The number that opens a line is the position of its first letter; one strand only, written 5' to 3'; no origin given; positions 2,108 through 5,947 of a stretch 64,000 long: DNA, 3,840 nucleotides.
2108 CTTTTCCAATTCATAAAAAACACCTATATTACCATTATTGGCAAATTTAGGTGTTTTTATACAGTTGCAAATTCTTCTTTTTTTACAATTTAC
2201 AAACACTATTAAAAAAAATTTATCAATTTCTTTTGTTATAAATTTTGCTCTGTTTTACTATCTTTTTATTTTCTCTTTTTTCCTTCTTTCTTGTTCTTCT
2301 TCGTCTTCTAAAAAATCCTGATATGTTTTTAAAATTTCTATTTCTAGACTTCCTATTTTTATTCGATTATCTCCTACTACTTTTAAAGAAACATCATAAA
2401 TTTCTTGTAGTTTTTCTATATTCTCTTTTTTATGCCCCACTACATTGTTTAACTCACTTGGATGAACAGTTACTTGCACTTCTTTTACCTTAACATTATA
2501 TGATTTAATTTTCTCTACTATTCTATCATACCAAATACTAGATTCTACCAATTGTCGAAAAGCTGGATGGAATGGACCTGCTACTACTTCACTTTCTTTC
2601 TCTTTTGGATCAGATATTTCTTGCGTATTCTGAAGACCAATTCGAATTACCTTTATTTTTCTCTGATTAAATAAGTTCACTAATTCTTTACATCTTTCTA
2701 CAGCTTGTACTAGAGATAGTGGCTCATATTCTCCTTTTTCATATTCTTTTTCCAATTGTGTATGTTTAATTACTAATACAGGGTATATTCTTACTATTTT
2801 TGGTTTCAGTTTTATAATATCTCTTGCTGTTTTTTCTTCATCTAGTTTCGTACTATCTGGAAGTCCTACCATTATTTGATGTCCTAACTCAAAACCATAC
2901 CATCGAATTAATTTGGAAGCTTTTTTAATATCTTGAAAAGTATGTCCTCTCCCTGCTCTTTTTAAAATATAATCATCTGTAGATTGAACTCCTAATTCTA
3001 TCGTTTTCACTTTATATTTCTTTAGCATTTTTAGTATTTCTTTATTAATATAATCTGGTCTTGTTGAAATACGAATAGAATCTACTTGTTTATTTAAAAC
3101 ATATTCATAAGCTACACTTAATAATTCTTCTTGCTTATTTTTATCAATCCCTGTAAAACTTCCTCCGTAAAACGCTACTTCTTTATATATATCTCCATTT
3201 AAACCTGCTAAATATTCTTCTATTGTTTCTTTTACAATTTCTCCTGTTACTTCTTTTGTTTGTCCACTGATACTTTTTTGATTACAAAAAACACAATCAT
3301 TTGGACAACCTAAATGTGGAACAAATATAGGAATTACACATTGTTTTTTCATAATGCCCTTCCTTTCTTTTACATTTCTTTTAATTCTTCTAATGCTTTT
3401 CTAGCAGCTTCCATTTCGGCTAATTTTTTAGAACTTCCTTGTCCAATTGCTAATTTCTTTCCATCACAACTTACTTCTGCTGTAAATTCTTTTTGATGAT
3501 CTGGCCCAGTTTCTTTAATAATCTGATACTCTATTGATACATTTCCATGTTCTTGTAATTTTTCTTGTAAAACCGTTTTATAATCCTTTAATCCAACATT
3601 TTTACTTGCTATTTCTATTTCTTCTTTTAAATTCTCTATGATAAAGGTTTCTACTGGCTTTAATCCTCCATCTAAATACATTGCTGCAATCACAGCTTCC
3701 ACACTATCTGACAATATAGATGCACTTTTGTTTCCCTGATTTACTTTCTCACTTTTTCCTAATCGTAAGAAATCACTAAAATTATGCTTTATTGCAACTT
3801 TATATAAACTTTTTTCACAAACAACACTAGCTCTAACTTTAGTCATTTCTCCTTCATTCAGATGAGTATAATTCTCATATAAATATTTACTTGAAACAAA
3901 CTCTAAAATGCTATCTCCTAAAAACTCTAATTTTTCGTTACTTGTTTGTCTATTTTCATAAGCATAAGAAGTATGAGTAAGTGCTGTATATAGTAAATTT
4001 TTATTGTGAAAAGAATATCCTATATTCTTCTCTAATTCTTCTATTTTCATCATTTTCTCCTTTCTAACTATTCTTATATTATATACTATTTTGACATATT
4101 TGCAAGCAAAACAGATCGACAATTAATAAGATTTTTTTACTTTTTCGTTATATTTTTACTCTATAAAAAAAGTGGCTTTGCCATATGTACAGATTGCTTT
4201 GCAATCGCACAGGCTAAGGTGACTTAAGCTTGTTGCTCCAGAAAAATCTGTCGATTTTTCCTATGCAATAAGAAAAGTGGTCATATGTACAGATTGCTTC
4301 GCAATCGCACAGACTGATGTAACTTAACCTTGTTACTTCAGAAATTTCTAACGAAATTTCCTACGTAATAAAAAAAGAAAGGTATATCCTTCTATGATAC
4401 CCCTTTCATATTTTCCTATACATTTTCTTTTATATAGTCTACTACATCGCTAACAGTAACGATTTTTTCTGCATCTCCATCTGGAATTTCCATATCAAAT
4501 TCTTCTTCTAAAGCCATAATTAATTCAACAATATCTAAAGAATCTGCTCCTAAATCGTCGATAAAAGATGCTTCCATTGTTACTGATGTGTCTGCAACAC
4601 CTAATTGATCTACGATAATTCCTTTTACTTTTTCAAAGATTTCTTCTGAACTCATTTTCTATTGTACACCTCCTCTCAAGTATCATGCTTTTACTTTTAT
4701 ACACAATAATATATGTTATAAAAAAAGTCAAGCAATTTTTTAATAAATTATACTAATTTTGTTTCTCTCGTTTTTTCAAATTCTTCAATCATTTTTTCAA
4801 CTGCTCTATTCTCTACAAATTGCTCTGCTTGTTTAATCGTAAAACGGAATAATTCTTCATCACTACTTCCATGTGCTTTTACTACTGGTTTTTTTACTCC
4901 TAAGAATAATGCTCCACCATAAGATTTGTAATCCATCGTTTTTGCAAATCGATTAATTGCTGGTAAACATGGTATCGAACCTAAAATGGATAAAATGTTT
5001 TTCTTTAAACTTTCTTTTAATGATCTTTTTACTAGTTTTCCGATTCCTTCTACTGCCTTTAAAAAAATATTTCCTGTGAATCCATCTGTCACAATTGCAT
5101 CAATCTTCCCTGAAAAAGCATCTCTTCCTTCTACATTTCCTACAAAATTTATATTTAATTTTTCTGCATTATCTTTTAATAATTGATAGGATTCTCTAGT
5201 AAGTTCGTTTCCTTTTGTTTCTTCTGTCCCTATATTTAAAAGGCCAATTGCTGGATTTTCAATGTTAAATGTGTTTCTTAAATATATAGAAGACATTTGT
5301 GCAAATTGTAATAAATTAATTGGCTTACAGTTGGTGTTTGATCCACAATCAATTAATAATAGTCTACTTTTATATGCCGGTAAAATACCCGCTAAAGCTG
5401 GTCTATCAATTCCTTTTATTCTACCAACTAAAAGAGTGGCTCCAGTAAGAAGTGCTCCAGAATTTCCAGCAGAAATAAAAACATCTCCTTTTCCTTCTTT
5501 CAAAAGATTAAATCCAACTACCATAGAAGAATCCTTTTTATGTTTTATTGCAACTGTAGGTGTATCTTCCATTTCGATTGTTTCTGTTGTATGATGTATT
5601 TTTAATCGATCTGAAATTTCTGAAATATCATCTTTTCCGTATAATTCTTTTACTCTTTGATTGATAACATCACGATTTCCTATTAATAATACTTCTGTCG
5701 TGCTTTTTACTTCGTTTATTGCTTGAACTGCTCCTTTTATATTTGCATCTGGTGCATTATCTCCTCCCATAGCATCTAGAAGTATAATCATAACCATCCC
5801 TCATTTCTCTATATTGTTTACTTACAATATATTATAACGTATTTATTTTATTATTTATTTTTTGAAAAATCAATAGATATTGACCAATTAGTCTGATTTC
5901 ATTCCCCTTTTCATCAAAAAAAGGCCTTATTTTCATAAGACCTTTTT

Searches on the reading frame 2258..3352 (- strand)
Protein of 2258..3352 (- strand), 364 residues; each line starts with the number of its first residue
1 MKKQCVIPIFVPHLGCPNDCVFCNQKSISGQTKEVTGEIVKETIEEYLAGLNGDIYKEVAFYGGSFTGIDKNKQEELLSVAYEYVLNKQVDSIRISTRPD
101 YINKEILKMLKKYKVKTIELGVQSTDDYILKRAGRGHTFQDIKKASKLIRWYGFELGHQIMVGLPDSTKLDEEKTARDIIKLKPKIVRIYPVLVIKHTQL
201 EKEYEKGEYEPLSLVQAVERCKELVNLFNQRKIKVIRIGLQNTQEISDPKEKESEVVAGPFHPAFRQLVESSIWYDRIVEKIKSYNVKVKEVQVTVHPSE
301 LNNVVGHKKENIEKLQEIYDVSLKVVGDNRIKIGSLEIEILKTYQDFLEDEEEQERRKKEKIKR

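Call 75: search_protein_families(library=pfam, proteins=[window:2258-3352:-], max_evalue=0.00001)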
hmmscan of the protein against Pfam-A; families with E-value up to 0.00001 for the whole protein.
window:2258-3352:- (364 aa): 2 families
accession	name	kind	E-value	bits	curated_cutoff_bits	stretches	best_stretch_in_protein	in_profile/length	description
PF04055.27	Radical_SAM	-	1.3e-24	87.6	29.5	1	13-178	4-165/166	Radical SAM superfamily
PF16199.10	Radical_SAM_C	-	2.1e-20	73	31.9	1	184-273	1-83/85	Radical_SAM C-terminal domain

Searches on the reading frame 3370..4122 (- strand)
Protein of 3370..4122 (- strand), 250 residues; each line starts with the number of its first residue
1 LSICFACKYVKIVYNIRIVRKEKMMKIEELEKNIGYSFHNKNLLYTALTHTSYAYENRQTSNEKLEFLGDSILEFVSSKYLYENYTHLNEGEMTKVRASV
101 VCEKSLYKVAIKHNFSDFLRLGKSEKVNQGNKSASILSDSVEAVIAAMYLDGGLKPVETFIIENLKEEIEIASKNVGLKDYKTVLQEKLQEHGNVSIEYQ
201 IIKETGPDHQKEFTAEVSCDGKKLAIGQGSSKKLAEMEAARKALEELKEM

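Call 75: search_protein_families(library=pfam, proteins=[window:3370-4122:-], max_evalue=0.00001)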
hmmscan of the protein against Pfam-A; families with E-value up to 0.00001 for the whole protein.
window:3370-4122:- (250 aa): 3 families
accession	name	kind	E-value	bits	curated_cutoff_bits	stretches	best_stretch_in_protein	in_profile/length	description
PF14622.11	Ribonucleas_3_3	-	1.5e-38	132.3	35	1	40-166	1-125/128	Ribonuclease-III-like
PF00636.31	Ribonuclease_3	-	2e-24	86.7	27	1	63-153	1-102/102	Ribonuclease III domain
PF00035.32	dsrm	-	1.1e-17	64.8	23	1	181-247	1-66/66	Double-stranded RNA binding motif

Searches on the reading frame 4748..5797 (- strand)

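Call 75: search_protein_families(library=pfam, proteins=[window:4748-5797:-], max_evalue=0.00001)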
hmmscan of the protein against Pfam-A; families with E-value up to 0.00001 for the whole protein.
window:4748-5797:- (349 aa): 1 family
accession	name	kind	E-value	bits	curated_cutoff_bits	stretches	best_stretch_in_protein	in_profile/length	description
PF02504.20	FA_synthesis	-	6.4e-98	328.2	29.1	1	5-332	3-321/324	Fatty acid synthesis protein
